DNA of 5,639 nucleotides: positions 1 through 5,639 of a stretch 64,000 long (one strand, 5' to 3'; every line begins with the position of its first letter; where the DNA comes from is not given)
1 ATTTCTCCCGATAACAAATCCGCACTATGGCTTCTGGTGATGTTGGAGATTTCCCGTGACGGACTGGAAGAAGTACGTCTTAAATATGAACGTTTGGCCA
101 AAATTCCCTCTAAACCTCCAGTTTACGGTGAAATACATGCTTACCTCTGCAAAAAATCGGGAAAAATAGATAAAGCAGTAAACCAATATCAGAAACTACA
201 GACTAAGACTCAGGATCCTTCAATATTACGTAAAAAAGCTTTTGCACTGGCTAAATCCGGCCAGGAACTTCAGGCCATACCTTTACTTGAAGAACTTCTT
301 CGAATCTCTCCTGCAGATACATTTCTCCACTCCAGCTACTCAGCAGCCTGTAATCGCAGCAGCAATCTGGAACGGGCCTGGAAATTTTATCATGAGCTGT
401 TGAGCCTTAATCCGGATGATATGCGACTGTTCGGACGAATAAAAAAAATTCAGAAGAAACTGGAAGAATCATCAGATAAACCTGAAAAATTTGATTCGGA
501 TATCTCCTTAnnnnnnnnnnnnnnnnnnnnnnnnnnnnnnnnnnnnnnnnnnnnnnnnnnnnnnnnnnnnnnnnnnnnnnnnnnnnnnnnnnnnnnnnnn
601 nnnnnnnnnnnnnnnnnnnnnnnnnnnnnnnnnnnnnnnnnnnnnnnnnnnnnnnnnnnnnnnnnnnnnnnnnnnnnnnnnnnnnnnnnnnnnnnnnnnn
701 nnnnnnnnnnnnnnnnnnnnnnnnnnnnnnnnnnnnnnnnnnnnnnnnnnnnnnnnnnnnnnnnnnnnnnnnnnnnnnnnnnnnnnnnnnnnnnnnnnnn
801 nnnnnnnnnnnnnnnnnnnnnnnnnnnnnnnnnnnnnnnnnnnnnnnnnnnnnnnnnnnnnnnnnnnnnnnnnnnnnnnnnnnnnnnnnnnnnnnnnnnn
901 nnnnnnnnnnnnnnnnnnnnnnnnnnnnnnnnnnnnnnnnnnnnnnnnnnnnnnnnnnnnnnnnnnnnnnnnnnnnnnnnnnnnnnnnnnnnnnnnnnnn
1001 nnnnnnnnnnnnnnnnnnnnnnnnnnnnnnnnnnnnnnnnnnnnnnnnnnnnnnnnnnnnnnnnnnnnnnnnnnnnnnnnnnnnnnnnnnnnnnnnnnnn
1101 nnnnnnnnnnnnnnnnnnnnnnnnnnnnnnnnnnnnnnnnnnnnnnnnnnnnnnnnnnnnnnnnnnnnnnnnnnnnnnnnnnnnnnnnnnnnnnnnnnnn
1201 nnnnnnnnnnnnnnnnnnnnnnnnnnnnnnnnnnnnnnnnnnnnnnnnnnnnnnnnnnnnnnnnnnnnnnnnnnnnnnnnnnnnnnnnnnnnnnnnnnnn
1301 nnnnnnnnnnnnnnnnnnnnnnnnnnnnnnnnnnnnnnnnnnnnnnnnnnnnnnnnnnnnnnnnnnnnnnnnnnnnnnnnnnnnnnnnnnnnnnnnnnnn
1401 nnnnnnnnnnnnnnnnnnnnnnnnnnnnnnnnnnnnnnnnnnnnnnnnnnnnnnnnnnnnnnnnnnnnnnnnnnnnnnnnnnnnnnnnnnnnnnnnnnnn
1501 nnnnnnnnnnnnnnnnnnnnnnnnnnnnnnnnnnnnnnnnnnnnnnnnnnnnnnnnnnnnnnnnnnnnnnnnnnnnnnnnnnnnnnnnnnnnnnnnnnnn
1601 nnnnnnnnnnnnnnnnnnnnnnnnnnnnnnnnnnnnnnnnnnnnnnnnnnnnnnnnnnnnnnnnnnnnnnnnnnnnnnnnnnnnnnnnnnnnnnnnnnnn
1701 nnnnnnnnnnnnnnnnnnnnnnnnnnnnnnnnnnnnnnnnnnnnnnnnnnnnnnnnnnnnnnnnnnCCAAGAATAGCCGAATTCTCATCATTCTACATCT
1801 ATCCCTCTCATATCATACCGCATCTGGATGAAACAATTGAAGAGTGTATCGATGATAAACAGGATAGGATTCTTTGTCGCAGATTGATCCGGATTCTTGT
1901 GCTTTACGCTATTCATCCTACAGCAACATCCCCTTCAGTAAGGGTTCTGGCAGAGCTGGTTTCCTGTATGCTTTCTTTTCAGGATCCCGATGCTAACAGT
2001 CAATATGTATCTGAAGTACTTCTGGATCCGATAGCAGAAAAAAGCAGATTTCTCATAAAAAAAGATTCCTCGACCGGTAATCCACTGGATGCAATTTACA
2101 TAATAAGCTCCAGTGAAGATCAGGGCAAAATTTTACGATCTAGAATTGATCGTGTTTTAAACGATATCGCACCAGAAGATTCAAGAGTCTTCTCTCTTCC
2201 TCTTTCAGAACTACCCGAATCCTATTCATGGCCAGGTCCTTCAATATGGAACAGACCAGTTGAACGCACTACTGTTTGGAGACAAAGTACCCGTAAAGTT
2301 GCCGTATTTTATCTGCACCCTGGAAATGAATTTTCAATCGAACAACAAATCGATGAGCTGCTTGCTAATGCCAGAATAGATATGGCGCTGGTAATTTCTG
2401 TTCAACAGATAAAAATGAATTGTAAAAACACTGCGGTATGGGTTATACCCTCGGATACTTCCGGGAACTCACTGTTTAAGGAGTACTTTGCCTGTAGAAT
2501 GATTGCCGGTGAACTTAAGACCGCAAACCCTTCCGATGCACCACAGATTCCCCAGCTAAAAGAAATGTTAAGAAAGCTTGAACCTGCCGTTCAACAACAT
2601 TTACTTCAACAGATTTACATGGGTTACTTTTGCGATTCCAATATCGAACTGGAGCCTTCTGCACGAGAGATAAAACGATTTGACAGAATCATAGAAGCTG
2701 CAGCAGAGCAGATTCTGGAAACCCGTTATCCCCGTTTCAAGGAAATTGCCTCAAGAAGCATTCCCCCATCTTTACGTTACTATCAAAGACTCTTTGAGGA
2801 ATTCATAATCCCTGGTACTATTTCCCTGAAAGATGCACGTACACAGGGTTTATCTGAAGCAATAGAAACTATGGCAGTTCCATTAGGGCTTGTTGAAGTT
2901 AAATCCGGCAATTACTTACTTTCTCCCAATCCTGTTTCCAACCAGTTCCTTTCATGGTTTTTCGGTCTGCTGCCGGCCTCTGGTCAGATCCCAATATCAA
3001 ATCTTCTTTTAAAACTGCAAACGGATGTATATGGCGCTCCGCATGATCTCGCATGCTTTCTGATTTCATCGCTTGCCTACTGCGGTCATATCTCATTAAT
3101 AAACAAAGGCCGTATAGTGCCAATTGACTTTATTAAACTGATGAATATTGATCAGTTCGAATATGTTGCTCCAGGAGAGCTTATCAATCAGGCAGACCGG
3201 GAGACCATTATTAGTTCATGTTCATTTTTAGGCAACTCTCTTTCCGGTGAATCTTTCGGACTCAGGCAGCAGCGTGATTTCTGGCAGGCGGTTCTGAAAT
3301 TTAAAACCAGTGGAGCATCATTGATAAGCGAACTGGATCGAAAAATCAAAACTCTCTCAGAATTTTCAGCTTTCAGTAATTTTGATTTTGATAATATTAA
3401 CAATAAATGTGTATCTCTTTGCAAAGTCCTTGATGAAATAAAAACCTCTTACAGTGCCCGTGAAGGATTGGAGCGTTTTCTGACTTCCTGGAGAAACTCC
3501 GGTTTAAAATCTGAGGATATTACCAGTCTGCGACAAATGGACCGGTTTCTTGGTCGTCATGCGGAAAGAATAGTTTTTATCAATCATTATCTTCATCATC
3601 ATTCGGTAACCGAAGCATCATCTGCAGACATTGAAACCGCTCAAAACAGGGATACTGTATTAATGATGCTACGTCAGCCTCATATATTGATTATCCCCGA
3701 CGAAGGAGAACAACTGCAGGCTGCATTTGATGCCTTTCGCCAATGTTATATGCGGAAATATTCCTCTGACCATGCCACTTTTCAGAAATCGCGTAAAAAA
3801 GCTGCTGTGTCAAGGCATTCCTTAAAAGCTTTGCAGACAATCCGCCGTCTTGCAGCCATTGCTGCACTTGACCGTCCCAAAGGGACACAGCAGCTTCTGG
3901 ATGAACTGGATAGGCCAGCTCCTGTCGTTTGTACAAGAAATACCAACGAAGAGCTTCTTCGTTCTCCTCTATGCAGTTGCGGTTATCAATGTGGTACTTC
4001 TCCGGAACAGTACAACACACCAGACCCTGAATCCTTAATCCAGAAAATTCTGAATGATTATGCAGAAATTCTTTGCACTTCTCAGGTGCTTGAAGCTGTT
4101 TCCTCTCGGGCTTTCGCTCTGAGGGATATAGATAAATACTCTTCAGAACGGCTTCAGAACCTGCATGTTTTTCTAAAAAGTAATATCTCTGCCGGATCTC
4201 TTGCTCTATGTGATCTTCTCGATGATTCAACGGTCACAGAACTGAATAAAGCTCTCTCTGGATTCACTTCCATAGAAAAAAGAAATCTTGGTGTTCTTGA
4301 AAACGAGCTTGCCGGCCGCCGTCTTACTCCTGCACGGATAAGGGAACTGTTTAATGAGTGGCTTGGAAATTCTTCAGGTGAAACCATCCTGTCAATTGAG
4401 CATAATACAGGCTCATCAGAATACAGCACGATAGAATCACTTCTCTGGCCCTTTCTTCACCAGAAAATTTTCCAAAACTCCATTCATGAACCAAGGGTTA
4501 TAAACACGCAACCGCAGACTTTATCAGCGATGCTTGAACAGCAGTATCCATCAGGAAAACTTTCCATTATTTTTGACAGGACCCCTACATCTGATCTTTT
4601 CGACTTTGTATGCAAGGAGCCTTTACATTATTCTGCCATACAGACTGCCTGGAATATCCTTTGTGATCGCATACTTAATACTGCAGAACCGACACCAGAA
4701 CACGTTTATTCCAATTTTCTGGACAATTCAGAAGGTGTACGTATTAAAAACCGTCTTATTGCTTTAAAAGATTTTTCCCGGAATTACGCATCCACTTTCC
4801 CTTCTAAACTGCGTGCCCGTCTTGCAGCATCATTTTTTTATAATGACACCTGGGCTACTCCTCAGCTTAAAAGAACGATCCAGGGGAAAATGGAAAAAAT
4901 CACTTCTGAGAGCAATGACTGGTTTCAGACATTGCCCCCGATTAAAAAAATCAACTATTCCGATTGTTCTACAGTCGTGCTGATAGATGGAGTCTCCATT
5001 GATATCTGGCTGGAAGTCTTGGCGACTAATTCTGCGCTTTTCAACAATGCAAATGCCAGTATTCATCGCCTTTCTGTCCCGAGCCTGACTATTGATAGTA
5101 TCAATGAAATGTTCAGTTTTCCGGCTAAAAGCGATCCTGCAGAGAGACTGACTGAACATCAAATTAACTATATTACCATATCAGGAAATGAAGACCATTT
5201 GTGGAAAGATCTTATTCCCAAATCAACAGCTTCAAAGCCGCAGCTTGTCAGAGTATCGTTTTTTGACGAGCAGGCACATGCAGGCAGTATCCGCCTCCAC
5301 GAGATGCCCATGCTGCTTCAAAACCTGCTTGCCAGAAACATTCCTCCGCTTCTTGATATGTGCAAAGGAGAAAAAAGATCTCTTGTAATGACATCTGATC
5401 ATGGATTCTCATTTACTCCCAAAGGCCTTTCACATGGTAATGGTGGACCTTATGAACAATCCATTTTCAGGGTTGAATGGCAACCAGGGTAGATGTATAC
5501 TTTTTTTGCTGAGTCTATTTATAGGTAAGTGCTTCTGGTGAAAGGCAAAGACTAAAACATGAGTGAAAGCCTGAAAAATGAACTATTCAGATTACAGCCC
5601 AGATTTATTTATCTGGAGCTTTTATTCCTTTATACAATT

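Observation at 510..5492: Single 1660-aa polypeptide fusing a BREX-type P-loop ATPase to a PglZ phosphatase-fold domain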

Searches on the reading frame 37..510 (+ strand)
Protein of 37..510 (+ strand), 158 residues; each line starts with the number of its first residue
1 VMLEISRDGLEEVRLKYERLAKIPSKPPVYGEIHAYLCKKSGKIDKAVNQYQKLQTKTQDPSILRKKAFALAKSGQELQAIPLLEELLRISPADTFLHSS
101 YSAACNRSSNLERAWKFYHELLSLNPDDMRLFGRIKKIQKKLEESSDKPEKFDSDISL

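Call 6: search_protein_families(library=pfam, proteins=[window:37-510:+], max_evalue=1)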
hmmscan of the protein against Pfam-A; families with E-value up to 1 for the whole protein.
window:37-510:+ (158 aa): 19 families
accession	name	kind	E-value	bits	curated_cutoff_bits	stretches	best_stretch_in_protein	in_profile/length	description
PF13428.12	TPR_14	-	1.1e-07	32.3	23.5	2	101-131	7-37/44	Tetratricopeptide repeat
PF20308.4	TPR-S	-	8.4e-07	30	27.6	2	44-89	2-46/102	Tetratricopeptide Repeats-Sensor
PF07719.23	TPR_2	-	3.4e-06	27.2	27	1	63-93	3-33/34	Tetratricopeptide repeat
PF23558.1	TPR_P4H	-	2.1e-05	25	27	2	104-143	51-90/91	Prolyl 4-hydroxylase peptide-substrate-binding domain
PF14559.12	TPR_19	-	6.2e-05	23.7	25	2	41-94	4-58/68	Tetratricopeptide repeat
PF13414.12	TPR_11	-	0.00041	20.4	26.8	1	38-75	4-42/42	TPR repeat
PF24575.1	TPR_Slam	-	0.0006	20.6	35.2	1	33-65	52-84/104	Surface lipoprotein assembly modifier, N-terminal TPR repeats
PF13371.12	TPR_9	-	0.00073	19.9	35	1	55-94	23-62/73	Tetratricopeptide repeat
PF13429.12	TPR_15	-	0.0014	18.6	26.2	1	33-129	151-248/280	Tetratricopeptide repeat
PF13181.12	TPR_8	-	0.0018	18.7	25.7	0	35-54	8-27/34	Tetratricopeptide repeat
PF19903.4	DUF6376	-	0.016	15.9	27.3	1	10-68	40-98/116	Family of unknown function (DUF6376)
PF12569.14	NatA_aux_su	-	0.03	13.7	33.3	1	36-126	12-104/515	N-terminal acetyltransferase A, auxiliary subunit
PF15769.10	DUF4698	-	0.042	13.2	28.6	1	111-149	389-427/481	Domain of unknown function (DUF4698)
PF00515.34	TPR_1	-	0.09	13.1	27.8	0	35-53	8-26/34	Tetratricopeptide repeat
PF03704.23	BTAD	-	0.1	13.4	22.1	1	62-122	63-123/146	Bacterial transcriptional activator domain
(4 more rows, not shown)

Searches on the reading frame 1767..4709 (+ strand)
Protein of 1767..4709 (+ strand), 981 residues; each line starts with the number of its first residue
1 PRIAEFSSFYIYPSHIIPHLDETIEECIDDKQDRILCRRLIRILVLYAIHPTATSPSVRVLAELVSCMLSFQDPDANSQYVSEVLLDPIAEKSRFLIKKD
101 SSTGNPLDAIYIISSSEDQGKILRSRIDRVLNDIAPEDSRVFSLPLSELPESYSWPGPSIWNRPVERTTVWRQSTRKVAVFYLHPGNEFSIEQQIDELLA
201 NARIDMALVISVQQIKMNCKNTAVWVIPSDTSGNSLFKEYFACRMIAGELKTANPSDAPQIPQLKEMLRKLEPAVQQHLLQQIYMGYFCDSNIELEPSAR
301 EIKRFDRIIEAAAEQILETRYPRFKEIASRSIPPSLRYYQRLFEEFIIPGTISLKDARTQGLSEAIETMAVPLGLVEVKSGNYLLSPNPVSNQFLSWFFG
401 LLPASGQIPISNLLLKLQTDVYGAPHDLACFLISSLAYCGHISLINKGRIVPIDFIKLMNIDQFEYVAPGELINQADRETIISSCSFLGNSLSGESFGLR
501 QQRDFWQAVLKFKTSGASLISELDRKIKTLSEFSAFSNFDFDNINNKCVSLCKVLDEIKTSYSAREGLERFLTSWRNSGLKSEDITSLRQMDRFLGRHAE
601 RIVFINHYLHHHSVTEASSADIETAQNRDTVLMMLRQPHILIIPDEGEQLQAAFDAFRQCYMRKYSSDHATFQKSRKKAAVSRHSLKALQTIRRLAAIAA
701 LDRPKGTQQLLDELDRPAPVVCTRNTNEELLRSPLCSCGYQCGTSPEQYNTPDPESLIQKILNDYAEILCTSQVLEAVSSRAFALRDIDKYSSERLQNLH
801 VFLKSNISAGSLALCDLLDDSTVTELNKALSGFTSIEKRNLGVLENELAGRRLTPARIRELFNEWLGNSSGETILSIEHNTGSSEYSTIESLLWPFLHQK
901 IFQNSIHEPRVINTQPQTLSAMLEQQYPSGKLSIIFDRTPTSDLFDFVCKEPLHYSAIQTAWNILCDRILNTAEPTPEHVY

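Call 60: predict_structure(alignment_id=A3)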
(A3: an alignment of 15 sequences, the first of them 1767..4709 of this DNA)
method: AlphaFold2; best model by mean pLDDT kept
length: 981 residues; sequences in the alignment: 15
mean_pLDDT: 82.5   pTM: 0.44
mean pLDDT of the five models: 82.5, 81.6, 80.7, 80.0, 79.8
residues with pLDDT >= 90: 316; 70-90: 526; 50-70: 101; < 50: 38
segments of 3 or more residues with pLDDT < 50: 493-495, 832-837, 879-893, 904-913
pLDDT, mean of each block of 10 residues (from residue 1): 61 80 88 91 87 85 85 82 89 84 79 79 85 82 89 92 92 93 89 93 94 84 88 79 90 82 90 91 91 88 92 94 92 88 89 92 92 90 86 90 83 93 92 89 85 81 86 70 78 53 83 92 91 86 91 91 83 91 90 90 92 91 93 90 88 93 90 77 83 86 85 73 84 87 69 80 88 85 78 86 69 81 85 53 69 72 70 50 34 51 44 60 79 82 81 84 85 59 48
secondary structure, 60 per line:
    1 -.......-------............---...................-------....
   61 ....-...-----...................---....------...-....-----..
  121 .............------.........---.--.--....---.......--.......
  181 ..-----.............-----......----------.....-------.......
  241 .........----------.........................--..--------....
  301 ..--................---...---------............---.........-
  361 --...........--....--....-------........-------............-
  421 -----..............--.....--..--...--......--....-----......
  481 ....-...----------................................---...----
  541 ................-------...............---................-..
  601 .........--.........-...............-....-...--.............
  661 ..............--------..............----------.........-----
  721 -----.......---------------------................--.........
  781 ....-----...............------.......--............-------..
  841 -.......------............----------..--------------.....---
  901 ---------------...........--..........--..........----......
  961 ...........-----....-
elements in order (helices of 4 or more, strands of 3 or more residues): H2-8 H16-27 H31-49 H58-64 H74-92 E96-99 E110-113 H119-133 H140-148 H158-161 E165-171 E174-182 H188-200 E206-211 E222-226 H234-249 H260-284 H297-302 H305-320 H336-347 E351-353 H354-359 H363-373 E376-379 E382-385 H393-400 H410-419 H426-439 E442-446 H458-463 E466-469 H475-484 H499-530 H541-556 H564-578 H582-597 H599-609 H612-620 H622-636 H638-641 H648-674 H683-696 H707-715 H726-732 H754-769 H772-784 H790-804 H811-817 H820-831 H842-848 H855-866 H893-897 H916-926 H929-938 H941-950 H955-971 H977-980

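Call 62: fold_search(model_id=the predicted structure, library=pdb)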
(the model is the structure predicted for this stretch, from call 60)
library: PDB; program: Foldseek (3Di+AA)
matches with E <= 10: 140; with E <= 0.001: 0
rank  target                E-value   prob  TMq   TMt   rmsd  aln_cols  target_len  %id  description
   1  8p0i_B                5.7e-01  0.04  0.07  0.07  46.7       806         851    9  Crystal structure of the open conformation of insulin-regulated aminopeptidase in complex with a small-MW inhibitor (released 2024-09-04)
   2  8em1_B                8.0e-01  0.04  0.06  0.10  35.4       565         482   10  Type IIS Restriction Endonuclease PaqCI, DNA Unbound (released 2023-03-22)
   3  1tid_B                1.3e+00  0.11  0.04  0.22  16.9       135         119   11  Crystal Structures of the ADP and ATP bound forms of the Bacillus Anti-sigma factor SpoIIAB in complex with the Anti-a (released 2004-06-15)
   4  7njl_d                1.3e+00  0.06  0.07  0.11  42.9       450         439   14  Mycobacterium smegmatis ATP synthase state 1b (released 2021-10-27)
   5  8g08_d                1.3e+00  0.04  0.06  0.10  39.6       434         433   15  Cryo-EM structure of SQ31f-bound Mycobacterium smegmatis ATP synthase rotational state 1 (backbone model) (released 2023-02-15)
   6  3lkl_A                1.4e+00  0.11  0.04  0.21  14.7        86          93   12  Crystal structure of the C-terminal domain of Anti-Sigma factor antagonist STAS from Rhodobacter sphaeroides (released 2010-03-09)
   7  8ahq_B                1.4e+00  0.11  0.04  0.11  14.2        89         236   12  VirD/holo-ACP5b of Streptomyces virginiae complex (released 2023-03-15)
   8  1hzd_A                1.4e+00  0.11  0.04  0.12  14.1       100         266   12  CRYSTAL STRUCTURE OF HUMAN AUH PROTEIN, AN RNA-BINDING HOMOLOGUE OF ENOYL-COA HYDRATASE (released 2001-12-12)
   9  1tid_D                1.4e+00  0.09  0.04  0.21  17.2       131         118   11  Crystal Structures of the ADP and ATP bound forms of the Bacillus Anti-sigma factor SpoIIAB in complex with the Anti-a (released 2004-06-15)
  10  4z7i_B                1.4e+00  0.02  0.06  0.07  39.7       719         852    8  Crystal structure of insulin regulated aminopeptidase in complex with ligand (released 2015-08-26)
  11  4r5t                  1.4e+00  0.02  0.06  0.07  51.0       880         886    9  Structure of the m1 alanylaminopeptidase from malaria complexed with a hydroxamic acid-based inhibitor (released 2014-10-29)
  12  1vc1_A                1.6e+00  0.16  0.05  0.25  14.4        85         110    7  Crystal structure of the TM1442 protein from Thermotoga maritima, a homolog of the Bacillus subtilis general stress re (released 2004-09-28)
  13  1thn_B                1.6e+00  0.10  0.04  0.22  16.5       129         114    9  Crystal Structures of the ADP and ATP bound forms of the Bacillus Anti-sigma factor SpoIIAB in complex with the Anti-a (released 2004-06-15)
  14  3vkg_B                1.6e+00  0.01  0.06  0.03  56.6      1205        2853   11  X-ray structure of an MTBD truncation mutant of dynein motor domain (released 2012-03-14)
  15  8ih8_A                1.7e+00  0.13  0.04  0.22  15.4        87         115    8  anti-sigmaF factor and Anti-sigmaF factor antagonist complex(usfx-RsfB) (released 2024-02-28)
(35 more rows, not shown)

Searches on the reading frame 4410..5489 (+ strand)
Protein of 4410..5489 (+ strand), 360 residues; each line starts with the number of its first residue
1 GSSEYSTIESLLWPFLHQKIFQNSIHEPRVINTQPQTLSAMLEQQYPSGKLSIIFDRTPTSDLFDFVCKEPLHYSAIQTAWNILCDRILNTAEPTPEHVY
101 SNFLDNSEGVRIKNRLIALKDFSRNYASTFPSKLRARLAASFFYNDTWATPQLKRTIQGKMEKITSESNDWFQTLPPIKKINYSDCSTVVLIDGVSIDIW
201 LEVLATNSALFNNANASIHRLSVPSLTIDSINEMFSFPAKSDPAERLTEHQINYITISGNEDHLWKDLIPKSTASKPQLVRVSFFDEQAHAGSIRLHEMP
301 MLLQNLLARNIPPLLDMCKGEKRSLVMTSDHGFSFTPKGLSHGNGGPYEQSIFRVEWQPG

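Call 6: search_protein_families(library=pfam, proteins=[window:4410-5489:+], max_evalue=1)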
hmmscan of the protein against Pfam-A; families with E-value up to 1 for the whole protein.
window:4410-5489:+ (360 aa): 1 family
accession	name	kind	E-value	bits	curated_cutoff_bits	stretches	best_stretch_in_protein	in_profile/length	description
PF18413.7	Neuraminidase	-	0.091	12.9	25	1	130-165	103-141/171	Neuraminidase-like domain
